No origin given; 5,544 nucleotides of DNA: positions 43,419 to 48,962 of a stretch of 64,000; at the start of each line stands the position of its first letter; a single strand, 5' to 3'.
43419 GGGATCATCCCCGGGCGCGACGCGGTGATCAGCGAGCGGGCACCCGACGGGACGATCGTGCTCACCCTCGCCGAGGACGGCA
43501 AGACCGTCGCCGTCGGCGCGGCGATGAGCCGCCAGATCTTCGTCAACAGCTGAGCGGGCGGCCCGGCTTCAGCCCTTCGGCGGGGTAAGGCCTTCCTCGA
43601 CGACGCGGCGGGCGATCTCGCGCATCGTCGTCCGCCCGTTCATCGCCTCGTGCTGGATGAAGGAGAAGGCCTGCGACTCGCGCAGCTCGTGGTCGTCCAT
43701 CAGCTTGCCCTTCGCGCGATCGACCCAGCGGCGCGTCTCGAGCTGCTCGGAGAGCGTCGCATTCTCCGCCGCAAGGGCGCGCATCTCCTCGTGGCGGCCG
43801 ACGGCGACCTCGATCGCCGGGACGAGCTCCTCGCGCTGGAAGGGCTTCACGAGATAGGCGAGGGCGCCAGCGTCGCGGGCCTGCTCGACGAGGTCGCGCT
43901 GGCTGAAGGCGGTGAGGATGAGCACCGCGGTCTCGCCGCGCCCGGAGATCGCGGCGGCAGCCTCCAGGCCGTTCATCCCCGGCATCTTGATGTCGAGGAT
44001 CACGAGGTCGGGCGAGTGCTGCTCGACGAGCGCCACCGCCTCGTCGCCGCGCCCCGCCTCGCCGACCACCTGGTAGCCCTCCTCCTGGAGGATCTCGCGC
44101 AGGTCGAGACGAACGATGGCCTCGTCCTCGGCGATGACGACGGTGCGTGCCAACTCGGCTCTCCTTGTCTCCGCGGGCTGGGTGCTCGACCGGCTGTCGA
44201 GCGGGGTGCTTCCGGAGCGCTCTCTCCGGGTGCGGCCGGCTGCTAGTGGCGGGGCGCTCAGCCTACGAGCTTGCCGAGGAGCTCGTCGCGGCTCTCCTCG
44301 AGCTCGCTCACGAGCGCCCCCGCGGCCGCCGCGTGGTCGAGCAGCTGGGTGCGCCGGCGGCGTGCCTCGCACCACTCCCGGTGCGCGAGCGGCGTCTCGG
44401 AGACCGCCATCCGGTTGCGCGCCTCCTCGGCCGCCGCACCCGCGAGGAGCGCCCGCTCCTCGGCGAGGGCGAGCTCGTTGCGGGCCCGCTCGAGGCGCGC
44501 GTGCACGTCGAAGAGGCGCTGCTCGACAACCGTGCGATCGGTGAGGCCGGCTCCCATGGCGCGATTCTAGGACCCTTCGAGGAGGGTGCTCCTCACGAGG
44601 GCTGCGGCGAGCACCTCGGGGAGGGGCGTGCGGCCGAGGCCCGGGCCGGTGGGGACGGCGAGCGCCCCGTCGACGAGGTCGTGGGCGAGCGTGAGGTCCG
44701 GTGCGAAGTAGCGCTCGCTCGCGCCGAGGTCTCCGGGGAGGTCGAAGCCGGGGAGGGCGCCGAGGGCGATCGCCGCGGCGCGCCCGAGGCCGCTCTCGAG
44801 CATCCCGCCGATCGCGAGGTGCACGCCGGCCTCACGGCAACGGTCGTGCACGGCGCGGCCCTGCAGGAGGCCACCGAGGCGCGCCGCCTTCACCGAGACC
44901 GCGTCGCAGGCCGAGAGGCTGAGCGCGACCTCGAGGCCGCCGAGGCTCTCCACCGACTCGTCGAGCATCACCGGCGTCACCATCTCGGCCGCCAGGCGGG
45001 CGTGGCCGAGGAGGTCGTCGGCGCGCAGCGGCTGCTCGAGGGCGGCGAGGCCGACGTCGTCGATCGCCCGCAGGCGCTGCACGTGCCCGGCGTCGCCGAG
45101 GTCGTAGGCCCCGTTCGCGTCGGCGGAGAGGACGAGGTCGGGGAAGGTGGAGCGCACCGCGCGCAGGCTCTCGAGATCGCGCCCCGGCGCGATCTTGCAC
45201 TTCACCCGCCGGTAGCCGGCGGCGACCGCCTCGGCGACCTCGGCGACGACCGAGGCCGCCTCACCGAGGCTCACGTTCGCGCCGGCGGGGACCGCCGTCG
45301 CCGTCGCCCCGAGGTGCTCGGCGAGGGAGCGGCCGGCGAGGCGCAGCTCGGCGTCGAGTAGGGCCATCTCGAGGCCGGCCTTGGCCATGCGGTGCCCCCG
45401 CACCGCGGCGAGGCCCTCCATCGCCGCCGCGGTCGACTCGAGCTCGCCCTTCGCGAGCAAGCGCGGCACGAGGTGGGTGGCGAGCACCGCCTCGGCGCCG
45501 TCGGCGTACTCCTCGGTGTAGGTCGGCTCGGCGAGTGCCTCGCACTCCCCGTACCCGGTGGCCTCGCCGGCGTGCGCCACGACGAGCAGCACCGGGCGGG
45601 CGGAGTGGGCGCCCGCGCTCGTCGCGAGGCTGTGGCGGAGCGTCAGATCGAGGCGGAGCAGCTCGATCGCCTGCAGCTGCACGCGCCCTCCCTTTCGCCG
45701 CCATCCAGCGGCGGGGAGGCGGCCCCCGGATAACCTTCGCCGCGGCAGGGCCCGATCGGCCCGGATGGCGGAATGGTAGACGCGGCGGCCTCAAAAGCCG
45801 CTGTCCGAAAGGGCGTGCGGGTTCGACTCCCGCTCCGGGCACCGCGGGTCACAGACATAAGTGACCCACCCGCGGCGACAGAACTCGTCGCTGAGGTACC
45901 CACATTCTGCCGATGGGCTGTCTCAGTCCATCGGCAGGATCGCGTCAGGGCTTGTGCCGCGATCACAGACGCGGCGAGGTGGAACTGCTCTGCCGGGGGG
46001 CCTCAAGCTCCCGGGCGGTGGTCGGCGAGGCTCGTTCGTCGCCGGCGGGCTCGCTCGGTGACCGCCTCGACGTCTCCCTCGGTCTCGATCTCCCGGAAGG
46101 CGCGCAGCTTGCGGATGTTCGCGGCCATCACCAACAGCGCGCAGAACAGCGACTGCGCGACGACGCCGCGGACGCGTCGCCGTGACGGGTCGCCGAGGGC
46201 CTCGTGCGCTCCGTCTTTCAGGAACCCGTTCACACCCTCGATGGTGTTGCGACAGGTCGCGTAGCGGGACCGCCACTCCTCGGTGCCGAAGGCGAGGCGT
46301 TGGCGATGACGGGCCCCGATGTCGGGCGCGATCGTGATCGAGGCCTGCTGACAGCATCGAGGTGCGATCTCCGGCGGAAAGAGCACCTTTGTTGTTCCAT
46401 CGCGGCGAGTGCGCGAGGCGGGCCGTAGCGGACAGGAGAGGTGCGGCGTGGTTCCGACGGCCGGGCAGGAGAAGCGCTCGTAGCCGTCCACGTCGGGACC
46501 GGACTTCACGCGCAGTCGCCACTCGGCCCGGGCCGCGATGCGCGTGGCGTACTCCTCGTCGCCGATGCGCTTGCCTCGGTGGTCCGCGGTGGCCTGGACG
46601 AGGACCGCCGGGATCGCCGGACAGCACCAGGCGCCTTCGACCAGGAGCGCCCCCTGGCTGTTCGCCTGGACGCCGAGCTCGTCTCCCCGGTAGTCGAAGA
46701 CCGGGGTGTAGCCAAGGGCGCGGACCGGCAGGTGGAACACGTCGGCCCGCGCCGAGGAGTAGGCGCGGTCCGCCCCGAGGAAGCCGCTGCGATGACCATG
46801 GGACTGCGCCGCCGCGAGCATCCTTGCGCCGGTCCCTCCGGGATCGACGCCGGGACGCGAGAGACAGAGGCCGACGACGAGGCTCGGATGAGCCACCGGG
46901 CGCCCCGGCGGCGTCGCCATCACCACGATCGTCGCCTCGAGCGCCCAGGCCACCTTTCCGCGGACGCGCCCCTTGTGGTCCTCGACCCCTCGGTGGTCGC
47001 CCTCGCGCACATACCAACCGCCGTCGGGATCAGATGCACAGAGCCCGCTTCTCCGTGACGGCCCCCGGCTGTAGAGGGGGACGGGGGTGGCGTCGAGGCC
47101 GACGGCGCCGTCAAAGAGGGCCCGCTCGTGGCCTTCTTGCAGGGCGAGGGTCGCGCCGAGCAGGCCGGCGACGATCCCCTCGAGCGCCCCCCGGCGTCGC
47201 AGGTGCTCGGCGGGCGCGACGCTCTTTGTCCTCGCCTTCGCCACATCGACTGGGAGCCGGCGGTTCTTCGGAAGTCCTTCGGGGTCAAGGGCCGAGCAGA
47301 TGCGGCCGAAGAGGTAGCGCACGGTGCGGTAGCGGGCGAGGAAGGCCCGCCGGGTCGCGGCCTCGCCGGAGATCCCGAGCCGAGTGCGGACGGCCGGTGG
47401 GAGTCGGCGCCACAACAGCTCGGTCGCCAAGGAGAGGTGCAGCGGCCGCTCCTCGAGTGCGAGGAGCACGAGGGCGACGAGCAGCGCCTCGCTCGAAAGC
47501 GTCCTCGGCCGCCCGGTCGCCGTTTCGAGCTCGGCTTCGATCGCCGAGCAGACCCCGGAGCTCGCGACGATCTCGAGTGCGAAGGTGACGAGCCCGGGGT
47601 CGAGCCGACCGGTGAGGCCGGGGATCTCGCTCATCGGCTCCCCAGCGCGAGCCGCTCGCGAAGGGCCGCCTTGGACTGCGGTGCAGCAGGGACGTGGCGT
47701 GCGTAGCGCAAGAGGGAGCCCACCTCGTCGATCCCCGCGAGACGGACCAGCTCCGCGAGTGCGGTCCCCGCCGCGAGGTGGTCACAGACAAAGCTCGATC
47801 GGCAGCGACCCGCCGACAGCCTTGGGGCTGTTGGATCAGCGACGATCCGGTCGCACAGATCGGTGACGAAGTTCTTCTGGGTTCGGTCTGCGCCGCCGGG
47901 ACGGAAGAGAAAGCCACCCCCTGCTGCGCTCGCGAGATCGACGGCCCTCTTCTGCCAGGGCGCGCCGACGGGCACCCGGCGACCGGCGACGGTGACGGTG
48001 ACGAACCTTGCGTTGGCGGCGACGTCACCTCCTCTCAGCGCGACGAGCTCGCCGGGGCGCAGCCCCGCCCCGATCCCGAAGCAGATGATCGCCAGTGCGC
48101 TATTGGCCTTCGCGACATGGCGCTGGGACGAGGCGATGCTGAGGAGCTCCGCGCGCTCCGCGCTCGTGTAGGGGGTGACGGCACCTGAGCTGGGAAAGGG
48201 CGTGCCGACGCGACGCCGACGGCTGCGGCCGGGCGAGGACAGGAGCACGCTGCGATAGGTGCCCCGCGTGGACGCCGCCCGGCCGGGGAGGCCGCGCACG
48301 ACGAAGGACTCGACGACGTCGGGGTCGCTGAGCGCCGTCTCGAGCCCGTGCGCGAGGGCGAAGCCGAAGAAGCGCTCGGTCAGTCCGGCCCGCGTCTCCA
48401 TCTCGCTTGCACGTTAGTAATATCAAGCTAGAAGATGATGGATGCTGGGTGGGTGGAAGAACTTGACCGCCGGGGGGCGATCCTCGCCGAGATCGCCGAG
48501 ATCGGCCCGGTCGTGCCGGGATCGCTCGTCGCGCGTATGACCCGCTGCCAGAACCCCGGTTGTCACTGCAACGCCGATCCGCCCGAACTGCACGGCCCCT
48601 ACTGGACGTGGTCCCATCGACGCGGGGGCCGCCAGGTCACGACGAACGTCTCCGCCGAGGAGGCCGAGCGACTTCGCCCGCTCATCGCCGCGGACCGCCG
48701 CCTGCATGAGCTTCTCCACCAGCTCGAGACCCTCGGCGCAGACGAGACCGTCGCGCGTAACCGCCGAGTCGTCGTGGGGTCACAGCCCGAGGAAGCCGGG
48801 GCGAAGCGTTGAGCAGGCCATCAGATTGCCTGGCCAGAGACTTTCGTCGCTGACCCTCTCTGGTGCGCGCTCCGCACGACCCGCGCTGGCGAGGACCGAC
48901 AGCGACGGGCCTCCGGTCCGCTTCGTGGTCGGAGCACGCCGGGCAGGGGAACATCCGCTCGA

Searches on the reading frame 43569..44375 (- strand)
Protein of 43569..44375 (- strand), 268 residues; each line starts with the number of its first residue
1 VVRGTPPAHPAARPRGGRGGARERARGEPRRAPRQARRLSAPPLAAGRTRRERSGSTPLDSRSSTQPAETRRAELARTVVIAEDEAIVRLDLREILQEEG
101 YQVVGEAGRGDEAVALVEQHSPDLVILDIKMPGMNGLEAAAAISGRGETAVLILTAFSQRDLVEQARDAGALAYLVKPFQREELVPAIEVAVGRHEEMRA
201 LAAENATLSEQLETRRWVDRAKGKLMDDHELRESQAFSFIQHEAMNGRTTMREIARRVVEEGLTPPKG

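Call 15: search_protein_families(library=pfam, proteins=[window:43569-44375:-], max_evalue=0.01)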
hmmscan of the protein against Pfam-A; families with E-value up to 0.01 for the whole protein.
window:43569-44375:- (268 aa): 2 families
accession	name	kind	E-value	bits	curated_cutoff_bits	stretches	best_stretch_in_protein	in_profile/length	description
PF00072.30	Response_reg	-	5e-30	104.4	30.2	1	79-188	1-110/111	Response regulator receiver domain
PF03861.19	ANTAR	-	5.3e-16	58.6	27.3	1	207-259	2-54/54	ANTAR domain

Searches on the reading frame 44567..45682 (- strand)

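Call 9: search_protein_families(library=pfam, proteins=[window:44567-45682:-], max_evalue=0.01)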
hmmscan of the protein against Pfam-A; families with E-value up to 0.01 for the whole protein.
window:44567-45682:- (371 aa): 2 families
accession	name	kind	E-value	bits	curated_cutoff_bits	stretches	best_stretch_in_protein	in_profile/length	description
PF13378.12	MR_MLE_C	-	1.7e-40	139.5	29.4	1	145-354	2-216/219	Enolase C-terminal domain-like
PF02746.21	MR_MLE_N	-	3.5e-08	34.1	22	1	22-125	19-117/117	Mandelate racemase / muconate lactonizing enzyme, N-terminal domain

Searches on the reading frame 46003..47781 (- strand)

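Call 9: search_protein_families(library=pfam, proteins=[window:46003-47634:-], max_evalue=0.01)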
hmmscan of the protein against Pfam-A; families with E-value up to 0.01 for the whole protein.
window:46003-47634:- (543 aa): 1 family
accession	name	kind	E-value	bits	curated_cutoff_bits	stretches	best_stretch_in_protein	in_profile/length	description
PF13751.12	DDE_Tnp_1_6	-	0.00017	22.3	25.1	1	430-510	48-124/125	Transposase DDE domain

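Call 20: search_protein_families(library=ncbifam, proteins=[window:46003-47781:-], max_evalue=0.01)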
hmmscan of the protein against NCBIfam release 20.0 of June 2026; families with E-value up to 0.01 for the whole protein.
window:46003-47781:- (592 aa): 1 family
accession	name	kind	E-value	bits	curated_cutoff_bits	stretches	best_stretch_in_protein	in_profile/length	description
NF033551.1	transpos_IS1182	equivalog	1.8e-07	30.4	270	1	435-559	365-485/488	IS1182 family transposase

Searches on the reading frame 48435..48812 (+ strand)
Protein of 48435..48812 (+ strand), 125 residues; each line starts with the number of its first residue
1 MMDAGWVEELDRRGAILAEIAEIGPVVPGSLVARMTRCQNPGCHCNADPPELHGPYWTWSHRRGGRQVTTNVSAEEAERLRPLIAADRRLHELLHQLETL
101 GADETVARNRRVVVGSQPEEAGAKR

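Call 15: search_protein_families(library=pfam, proteins=[window:48435-48812:+], max_evalue=0.01)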
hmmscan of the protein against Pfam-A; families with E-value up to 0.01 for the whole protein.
window:48435-48812:+ (125 aa): 2 families
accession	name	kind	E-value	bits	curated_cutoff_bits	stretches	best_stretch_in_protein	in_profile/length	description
PF20586.3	DUF6788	-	3.5e-25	88.6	27.2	1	11-100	6-95/103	Family of unknown function (DUF6788)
PF06667.17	PspB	-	0.0082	16.6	25.6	0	55-100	18-63/73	Phage shock protein B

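Call 20: search_protein_families(library=ncbifam, proteins=[window:48435-48812:+], max_evalue=0.01)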
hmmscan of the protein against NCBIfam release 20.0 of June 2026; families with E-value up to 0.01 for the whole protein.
window:48435-48812:+ (125 aa): 2 families
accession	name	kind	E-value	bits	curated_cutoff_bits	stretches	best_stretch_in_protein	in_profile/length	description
TIGR02976.1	phageshock_pspB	equivalog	0.00011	22.3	51.7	1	54-105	18-69/75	envelope stress response membrane protein PspB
NF006993.0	PRK09458.1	equivalog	0.00097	19.5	90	1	55-100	19-64/75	envelope stress response membrane protein PspB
